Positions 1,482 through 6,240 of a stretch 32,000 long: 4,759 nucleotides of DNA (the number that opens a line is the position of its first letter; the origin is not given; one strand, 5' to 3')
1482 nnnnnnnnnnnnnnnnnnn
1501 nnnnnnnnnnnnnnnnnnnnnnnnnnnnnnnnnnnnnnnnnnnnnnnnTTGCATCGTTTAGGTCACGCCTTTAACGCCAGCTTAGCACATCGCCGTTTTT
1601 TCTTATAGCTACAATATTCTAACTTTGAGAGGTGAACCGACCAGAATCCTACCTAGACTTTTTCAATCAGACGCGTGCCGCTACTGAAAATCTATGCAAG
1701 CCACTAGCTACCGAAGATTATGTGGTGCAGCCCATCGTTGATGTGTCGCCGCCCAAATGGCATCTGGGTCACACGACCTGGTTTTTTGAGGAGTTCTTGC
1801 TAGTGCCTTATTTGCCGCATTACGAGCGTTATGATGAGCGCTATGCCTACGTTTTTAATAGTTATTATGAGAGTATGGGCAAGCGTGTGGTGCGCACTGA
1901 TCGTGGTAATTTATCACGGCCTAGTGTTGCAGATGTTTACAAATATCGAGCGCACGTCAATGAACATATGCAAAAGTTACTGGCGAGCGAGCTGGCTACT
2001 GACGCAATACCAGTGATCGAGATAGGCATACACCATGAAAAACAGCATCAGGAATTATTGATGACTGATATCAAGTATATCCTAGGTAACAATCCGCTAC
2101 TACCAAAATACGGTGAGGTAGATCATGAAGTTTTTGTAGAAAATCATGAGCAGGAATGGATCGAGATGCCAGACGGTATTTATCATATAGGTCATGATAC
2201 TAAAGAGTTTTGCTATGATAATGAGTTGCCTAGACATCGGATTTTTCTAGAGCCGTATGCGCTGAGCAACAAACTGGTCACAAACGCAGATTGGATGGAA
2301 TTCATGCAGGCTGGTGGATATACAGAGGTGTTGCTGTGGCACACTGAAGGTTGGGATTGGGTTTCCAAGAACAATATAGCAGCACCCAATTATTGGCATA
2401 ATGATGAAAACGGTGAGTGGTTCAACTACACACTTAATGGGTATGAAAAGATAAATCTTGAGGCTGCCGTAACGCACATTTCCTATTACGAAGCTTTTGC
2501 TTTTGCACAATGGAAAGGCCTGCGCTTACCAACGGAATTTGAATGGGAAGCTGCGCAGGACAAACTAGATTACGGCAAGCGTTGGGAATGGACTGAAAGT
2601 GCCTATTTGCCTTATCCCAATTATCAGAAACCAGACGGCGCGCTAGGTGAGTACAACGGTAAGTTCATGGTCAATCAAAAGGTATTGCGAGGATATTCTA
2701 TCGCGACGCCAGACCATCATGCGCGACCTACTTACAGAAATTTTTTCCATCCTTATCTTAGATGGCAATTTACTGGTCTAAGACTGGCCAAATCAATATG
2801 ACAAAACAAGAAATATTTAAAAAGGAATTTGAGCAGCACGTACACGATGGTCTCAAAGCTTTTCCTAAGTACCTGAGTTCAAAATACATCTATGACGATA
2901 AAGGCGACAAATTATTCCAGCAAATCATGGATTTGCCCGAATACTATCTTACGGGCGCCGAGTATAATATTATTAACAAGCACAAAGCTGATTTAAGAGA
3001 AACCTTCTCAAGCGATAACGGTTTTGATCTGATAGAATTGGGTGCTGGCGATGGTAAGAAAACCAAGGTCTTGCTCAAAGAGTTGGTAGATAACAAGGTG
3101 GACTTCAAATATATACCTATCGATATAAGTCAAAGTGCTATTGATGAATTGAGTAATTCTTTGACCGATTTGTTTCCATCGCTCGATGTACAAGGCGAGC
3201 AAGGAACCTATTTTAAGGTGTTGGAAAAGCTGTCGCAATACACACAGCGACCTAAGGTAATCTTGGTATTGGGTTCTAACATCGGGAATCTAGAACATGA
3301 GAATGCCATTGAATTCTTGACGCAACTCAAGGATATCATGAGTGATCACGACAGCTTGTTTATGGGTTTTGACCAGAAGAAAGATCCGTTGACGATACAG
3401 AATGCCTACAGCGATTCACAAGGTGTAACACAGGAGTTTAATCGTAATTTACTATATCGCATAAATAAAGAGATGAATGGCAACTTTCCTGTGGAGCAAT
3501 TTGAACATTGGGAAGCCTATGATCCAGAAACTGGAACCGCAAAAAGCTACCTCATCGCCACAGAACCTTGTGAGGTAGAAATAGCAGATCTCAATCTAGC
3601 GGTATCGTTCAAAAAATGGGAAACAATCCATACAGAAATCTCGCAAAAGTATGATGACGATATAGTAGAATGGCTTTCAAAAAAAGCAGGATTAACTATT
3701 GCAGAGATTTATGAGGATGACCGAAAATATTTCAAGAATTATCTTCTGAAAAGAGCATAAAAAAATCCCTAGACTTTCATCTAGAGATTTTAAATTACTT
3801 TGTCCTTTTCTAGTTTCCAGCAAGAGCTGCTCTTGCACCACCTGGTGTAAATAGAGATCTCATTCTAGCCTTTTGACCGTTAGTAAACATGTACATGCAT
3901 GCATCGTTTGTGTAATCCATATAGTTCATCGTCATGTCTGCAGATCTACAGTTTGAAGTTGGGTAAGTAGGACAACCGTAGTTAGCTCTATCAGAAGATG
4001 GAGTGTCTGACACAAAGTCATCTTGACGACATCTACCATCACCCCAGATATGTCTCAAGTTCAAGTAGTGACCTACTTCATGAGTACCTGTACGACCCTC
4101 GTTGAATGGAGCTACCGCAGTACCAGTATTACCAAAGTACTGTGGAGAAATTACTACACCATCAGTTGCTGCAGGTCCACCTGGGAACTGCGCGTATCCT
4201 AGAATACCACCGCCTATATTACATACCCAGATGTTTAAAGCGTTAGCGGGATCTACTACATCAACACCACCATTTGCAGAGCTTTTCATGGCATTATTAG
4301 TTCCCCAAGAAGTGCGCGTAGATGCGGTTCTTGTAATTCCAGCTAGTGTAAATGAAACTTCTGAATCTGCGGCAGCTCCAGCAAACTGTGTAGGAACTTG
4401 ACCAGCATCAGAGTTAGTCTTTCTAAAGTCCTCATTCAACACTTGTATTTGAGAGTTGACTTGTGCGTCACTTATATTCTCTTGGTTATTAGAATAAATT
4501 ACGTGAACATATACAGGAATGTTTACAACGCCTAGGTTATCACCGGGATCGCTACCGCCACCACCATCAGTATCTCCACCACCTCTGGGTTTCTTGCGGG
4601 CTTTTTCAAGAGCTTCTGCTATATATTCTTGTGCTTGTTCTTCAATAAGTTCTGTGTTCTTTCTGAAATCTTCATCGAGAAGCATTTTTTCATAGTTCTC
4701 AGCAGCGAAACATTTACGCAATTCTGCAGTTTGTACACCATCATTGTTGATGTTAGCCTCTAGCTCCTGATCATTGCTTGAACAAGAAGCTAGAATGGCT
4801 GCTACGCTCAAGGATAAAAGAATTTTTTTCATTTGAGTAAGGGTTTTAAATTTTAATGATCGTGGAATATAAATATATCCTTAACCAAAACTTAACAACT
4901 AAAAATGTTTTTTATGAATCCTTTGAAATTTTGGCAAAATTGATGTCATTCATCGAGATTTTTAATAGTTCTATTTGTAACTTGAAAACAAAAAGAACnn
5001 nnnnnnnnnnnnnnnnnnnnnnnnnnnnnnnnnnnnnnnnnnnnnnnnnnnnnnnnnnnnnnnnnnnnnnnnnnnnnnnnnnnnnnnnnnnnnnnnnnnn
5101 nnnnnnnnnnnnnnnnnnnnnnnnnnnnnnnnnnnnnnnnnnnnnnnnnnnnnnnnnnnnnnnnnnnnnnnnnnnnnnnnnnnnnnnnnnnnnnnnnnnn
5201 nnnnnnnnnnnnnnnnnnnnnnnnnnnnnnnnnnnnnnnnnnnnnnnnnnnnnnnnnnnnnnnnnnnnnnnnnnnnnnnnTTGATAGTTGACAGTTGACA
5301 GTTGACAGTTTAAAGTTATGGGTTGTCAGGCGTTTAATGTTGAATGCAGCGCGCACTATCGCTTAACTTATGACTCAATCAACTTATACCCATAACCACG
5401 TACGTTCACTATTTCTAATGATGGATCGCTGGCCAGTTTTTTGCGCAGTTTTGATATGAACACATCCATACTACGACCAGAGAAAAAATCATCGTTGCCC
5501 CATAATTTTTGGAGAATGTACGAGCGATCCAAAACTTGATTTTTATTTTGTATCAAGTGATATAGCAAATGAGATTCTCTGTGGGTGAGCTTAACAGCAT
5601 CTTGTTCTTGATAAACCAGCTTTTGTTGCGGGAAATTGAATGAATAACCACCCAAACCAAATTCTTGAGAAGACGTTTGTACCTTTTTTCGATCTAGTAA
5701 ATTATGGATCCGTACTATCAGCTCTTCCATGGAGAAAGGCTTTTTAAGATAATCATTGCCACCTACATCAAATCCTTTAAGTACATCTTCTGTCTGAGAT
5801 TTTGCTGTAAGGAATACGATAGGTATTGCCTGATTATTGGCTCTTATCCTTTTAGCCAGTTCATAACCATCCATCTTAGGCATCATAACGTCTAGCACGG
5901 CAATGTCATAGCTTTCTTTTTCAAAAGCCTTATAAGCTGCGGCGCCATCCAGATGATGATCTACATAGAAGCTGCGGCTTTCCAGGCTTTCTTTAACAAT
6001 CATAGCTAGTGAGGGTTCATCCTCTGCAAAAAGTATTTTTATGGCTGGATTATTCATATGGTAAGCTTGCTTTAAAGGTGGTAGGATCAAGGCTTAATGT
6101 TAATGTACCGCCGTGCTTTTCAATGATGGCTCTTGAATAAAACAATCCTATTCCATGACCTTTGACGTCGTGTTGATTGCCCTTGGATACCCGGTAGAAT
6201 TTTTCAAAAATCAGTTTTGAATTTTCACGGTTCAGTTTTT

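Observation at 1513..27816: Highly iterated perfect palindrome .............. (up to 22 bp): 8 copies in 32 kb, half inside intact ORFs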

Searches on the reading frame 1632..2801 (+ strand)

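Call 6: search_protein_families(library=pfam, proteins=[window:1632-2801:+])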
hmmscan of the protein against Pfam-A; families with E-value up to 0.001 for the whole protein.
window:1632-2801:+ (389 aa): 2 families
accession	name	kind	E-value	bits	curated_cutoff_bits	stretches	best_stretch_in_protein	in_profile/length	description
PF03781.23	FGE-sulfatase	-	7.7e-29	101.5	23.3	1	174-322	3-135/255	Sulfatase-modifying factor enzyme 1-like domain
PF12867.12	DinB_2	-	1.9e-10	41.7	24.8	1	11-122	2-96/128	DinB superfamily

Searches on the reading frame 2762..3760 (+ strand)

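Call 48: search_protein_families(library=pfam, proteins=[window:2762-3760:+])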
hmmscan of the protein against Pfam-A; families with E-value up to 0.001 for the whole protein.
window:2762-3760:+ (332 aa): 1 family
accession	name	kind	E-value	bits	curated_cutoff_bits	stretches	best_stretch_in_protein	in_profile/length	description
PF10017.15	Methyltransf_33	-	5.2e-97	325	23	1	23-330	1-303/304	Histidine-specific methyltransferase, SAM-dependent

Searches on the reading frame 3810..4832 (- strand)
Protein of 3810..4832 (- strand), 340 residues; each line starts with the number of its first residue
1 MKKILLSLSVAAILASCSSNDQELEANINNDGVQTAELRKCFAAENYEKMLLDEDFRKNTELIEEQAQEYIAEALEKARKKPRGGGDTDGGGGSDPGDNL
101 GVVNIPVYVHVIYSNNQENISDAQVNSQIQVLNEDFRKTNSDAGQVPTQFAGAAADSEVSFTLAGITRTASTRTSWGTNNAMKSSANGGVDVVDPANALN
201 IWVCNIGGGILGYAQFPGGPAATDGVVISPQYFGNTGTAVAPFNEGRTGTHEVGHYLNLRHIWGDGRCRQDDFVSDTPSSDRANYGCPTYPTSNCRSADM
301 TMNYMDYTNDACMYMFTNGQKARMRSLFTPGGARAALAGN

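Call 48: search_protein_families(library=pfam, proteins=[window:3810-4832:-])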
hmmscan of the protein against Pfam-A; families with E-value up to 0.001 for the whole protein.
window:3810-4832:- (340 aa): 2 families
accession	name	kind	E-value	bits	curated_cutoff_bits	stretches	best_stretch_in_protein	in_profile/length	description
PF05572.19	Peptidase_M43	-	2.5e-14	53.9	23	1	226-326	52-149/152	Pregnancy-associated plasma protein-A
PF13688.12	Reprolysin_5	-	6.3e-05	23.7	27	1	123-304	27-186/196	Metallo-peptidase family M12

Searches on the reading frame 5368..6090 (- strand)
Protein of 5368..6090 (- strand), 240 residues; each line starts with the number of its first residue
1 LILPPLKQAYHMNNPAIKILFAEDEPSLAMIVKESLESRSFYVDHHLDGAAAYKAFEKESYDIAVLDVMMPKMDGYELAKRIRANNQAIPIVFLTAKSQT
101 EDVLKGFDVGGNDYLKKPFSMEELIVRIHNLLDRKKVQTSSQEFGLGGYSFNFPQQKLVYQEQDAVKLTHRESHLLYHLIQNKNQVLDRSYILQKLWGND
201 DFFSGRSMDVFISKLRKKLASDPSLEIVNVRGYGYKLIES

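Call 48: search_protein_families(library=pfam, proteins=[window:5368-6090:-])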
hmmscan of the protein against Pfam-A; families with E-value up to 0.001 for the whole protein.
window:5368-6090:- (240 aa): 2 families
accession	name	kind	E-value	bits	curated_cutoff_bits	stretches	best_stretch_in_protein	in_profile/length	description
PF00072.30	Response_reg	-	8.8e-29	100.3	30.2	1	19-128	1-110/111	Response regulator receiver domain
PF00486.34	Trans_reg_C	-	9.7e-21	74.1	26.2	1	165-237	3-77/77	Transcriptional regulatory protein, C terminal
